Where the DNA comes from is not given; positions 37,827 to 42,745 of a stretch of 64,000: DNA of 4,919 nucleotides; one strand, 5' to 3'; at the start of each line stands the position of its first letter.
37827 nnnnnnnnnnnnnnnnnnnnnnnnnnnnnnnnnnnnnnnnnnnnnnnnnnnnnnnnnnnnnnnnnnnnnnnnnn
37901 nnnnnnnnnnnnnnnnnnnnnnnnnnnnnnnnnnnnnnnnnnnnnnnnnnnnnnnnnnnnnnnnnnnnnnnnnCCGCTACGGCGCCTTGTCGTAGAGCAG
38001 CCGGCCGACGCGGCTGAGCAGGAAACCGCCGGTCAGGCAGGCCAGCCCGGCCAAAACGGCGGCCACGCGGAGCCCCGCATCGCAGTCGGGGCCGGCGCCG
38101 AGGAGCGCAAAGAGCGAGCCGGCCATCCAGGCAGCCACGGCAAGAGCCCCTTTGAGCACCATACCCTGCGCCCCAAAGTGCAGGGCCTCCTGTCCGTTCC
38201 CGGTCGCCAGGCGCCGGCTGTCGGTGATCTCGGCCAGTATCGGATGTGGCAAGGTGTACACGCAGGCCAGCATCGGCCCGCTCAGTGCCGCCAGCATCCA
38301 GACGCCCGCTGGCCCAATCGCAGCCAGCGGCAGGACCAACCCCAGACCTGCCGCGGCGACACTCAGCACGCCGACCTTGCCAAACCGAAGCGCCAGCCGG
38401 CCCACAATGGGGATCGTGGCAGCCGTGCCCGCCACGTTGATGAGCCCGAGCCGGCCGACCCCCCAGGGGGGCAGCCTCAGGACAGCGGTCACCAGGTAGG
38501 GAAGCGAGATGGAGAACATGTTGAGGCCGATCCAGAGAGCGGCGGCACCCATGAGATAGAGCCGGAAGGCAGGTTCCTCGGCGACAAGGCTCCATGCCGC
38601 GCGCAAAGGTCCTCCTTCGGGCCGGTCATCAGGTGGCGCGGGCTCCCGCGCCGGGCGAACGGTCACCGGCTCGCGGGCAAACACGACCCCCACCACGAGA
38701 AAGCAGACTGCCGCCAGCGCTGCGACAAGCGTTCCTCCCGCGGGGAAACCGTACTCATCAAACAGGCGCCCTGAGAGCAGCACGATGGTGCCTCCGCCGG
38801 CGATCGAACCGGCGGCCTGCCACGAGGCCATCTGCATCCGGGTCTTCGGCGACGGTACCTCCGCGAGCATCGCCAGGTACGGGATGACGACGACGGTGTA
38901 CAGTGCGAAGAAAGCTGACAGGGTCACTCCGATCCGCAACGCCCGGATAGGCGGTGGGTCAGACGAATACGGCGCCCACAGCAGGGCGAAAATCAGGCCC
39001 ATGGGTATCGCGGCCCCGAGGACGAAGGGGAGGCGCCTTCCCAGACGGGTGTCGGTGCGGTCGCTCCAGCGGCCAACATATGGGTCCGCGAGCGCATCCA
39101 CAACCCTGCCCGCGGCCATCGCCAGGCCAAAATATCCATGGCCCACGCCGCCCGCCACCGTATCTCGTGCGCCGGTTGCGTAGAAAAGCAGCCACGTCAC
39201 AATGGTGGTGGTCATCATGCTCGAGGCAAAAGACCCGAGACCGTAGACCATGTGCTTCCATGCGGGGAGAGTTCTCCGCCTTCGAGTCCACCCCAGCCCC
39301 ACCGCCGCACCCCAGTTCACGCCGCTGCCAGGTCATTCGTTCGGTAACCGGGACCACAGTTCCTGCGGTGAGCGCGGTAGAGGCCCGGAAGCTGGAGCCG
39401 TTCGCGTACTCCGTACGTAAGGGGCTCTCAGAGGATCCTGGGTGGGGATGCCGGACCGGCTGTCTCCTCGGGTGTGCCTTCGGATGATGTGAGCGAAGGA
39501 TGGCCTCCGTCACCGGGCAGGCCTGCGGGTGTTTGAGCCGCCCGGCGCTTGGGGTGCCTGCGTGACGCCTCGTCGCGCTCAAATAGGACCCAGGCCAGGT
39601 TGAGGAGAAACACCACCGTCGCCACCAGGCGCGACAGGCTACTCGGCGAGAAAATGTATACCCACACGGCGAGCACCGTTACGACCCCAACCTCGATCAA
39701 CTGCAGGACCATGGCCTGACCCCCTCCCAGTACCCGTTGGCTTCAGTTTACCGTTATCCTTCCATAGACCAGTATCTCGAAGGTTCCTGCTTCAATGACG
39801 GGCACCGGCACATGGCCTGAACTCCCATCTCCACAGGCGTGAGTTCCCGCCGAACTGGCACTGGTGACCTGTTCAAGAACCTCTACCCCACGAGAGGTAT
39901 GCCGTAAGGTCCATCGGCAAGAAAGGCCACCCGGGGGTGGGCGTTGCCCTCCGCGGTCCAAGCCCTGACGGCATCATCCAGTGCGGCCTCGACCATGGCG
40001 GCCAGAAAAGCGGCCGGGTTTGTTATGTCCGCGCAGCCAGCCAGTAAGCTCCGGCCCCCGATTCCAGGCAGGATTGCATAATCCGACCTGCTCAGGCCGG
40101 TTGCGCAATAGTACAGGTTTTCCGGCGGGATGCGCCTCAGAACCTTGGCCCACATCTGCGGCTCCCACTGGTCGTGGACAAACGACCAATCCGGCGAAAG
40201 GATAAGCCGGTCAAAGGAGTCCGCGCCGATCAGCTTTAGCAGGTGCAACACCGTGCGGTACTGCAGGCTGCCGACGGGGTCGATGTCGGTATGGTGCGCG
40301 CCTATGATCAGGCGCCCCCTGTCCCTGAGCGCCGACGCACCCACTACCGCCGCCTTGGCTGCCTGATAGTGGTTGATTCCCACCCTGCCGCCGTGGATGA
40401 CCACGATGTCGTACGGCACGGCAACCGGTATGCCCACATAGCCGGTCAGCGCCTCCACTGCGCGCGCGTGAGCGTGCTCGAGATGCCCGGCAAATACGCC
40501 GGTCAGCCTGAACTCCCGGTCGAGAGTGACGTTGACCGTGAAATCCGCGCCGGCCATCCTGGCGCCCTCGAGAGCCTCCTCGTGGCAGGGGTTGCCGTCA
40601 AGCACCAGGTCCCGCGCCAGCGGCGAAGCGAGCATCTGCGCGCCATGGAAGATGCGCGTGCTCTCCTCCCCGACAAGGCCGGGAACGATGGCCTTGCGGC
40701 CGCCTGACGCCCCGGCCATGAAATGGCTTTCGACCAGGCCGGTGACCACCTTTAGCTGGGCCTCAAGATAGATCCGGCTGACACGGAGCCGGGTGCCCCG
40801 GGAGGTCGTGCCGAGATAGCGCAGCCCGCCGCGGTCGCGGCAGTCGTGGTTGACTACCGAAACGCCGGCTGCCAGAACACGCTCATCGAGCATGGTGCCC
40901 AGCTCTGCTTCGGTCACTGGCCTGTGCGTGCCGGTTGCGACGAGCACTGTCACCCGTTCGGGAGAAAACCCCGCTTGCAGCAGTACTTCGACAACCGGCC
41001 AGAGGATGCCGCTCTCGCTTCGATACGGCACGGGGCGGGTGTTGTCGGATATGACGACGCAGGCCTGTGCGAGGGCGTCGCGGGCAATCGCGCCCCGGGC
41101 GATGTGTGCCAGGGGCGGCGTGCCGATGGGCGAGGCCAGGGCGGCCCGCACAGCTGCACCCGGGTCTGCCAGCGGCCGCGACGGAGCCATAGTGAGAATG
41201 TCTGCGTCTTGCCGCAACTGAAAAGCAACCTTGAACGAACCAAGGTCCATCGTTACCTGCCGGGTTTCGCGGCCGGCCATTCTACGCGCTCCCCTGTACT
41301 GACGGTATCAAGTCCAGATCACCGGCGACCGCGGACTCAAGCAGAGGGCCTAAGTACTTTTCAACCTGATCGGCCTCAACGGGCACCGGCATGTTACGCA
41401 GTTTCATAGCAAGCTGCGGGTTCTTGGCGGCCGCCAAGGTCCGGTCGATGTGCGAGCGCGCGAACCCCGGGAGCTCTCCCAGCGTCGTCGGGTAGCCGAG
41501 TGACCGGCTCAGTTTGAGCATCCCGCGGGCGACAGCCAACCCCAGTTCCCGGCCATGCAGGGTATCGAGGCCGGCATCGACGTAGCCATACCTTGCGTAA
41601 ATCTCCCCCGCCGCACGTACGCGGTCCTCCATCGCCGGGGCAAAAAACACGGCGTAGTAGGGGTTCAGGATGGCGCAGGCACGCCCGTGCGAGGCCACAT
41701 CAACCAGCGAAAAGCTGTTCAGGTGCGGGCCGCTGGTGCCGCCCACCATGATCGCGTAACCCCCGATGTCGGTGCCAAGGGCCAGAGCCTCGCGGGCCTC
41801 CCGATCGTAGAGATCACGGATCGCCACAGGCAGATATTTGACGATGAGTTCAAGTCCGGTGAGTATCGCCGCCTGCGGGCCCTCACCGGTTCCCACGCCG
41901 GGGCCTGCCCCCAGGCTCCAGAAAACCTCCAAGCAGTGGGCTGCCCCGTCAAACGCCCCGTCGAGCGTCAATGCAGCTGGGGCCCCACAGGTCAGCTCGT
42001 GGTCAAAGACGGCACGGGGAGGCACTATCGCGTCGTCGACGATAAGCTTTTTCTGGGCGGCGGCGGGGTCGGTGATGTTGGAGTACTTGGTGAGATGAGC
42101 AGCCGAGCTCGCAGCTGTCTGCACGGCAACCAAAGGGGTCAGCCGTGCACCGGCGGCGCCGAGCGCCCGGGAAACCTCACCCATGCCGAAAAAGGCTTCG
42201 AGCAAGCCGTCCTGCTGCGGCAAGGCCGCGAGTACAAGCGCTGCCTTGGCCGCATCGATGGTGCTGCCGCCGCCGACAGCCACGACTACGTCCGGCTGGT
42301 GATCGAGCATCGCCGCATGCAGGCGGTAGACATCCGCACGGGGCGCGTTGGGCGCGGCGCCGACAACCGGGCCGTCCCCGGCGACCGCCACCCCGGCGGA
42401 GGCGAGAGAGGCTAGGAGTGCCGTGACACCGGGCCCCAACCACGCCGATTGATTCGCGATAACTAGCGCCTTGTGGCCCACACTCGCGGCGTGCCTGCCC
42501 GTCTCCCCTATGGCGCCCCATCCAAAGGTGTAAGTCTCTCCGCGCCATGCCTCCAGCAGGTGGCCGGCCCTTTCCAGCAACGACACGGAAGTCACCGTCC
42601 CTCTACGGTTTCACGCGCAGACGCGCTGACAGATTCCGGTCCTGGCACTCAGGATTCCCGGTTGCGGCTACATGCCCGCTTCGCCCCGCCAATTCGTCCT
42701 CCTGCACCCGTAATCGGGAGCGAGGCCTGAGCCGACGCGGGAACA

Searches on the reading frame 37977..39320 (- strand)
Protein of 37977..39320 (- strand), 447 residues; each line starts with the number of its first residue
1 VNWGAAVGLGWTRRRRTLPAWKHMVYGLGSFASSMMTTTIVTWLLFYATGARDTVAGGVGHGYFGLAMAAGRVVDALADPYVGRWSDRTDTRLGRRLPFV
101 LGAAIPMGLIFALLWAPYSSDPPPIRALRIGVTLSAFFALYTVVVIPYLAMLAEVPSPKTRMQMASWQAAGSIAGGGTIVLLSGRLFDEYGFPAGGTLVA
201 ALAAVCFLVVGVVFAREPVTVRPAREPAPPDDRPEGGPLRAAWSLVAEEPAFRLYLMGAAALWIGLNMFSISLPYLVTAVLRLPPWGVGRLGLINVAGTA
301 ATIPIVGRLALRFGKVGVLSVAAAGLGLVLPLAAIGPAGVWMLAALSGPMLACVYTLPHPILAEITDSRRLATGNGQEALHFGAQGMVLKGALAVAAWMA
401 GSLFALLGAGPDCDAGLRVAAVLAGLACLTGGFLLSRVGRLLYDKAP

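Call 3: search_protein_families(library=pfam, proteins=[window:37977-39320:-], max_evalue=0.01)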
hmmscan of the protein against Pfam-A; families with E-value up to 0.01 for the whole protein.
window:37977-39320:- (447 aa): 3 families
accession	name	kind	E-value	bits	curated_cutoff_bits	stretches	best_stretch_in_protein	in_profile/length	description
PF13347.12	MFS_2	-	1.6e-45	155.8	27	1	26-434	2-412/427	MFS/sugar transport protein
PF07690.21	MFS_1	-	4.9e-18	65.6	33.4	1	29-376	4-333/347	Major Facilitator Superfamily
PF03092.22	BT1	-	0.0044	16.3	22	1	93-225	55-184/432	BT1 family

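Call 4: search_protein_families(library=ncbifam, proteins=[window:37977-39320:-], max_evalue=0.01)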
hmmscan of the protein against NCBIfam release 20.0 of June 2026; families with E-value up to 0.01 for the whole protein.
window:37977-39320:- (447 aa): 7 families
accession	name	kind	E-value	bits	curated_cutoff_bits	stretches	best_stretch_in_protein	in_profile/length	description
TIGR00792.1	gph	subfamily_domain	2.9e-28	98.7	231.35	1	24-412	2-386/437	glycoside-pentoside-hexuronide (GPH):cation symporter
NF008526.0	PRK11462.1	equivalog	1.9e-17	63.2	836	1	22-215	10-202/460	glycoside-pentoside-hexuronide family transporter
NF007237.0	PRK09669.1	subfamily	1.1e-16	60.5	610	1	22-207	10-188/461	putative symporter YagG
NF007749.0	PRK10429.1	equivalog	3.6e-14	52.4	456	1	22-415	7-402/473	melibiose:sodium transporter MelB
NF007353.0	PRK09848.1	equivalog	1e-10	41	528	1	21-322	7-300/457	glucuronide transporter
TIGR00899.1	2A0120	subfamily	9.5e-05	21.7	522.3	1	64-333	35-281/375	sugar efflux transporter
TIGR01301.1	GPH_sucrose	subfamily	0.00023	20.1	511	1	58-121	35-96/476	sucrose/proton symporter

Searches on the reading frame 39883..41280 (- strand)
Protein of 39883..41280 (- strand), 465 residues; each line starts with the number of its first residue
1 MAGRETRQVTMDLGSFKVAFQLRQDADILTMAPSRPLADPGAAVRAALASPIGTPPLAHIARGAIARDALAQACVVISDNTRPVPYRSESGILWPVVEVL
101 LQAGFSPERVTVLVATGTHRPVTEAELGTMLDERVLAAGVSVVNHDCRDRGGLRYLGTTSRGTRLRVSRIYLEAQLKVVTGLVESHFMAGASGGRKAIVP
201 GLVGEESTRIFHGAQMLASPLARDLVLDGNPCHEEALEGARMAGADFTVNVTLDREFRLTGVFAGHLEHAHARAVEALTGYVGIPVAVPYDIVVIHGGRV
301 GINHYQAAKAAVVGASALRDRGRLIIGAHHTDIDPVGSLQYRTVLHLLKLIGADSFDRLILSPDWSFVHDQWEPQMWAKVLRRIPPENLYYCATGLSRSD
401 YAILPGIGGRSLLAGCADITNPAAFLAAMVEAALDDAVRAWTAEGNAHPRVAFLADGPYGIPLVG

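Call 34: search_protein_families(library=pfam, proteins=[window:39883-41280:-], max_evalue=0.0001)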
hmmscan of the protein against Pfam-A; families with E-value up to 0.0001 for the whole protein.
window:39883-41280:- (465 aa): 1 family
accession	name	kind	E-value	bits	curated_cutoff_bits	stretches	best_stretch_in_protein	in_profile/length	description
PF09861.14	Lar_N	-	6.3e-48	163.1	23.3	1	15-220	5-199/204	Lactate racemase N-terminal domain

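Call 75: list_cluster_members(proteins=[P0003, P0001, P0137, window:39883-41280:-])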
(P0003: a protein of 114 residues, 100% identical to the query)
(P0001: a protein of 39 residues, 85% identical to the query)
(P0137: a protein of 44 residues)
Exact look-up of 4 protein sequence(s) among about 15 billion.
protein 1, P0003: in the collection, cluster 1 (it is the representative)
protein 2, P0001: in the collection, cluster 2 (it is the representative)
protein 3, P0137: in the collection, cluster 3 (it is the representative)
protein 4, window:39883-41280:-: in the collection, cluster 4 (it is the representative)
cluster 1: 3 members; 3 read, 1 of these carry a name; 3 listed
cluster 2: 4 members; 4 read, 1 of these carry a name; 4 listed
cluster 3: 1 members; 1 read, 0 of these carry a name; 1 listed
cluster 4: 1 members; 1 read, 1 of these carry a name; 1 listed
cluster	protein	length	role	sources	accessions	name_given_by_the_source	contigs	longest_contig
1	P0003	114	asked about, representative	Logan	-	-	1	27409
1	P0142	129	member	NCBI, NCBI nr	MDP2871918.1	MAG: PadR family transcriptional regulator [Bacillota bacterium] | PadR family transcriptional regulator [Bacillota bacterium]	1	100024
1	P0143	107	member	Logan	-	-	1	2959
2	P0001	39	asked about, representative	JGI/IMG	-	hypothetical protein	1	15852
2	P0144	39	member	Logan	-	-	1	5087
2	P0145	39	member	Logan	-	-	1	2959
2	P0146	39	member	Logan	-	-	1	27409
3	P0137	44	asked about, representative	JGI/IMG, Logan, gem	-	-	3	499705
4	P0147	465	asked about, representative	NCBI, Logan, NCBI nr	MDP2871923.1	MAG: lactate racemase domain-containing protein [Bacillota bacterium] | lactate racemase domain-containing protein [Bacillota bacterium]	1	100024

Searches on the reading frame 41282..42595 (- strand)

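Call 34: search_protein_families(library=pfam, proteins=[window:41282-42595:-], max_evalue=0.0001)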
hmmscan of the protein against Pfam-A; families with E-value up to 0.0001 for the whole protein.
window:41282-42595:- (437 aa): 3 families
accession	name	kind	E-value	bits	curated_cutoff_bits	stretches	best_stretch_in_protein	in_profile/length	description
PF00465.25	Fe-ADH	-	2.9e-27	95.8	31.3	1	21-198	3-167/168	Iron-containing alcohol dehydrogenase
PF25137.1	ADH_Fe_C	-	2.6e-06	27.7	27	1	213-391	4-169/194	Fe-containing alcohol dehydrogenase family, C-terminal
PF13685.12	Fe-ADH_2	-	6.8e-05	23.3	28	0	27-119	5-93/149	Iron-containing alcohol dehydrogenase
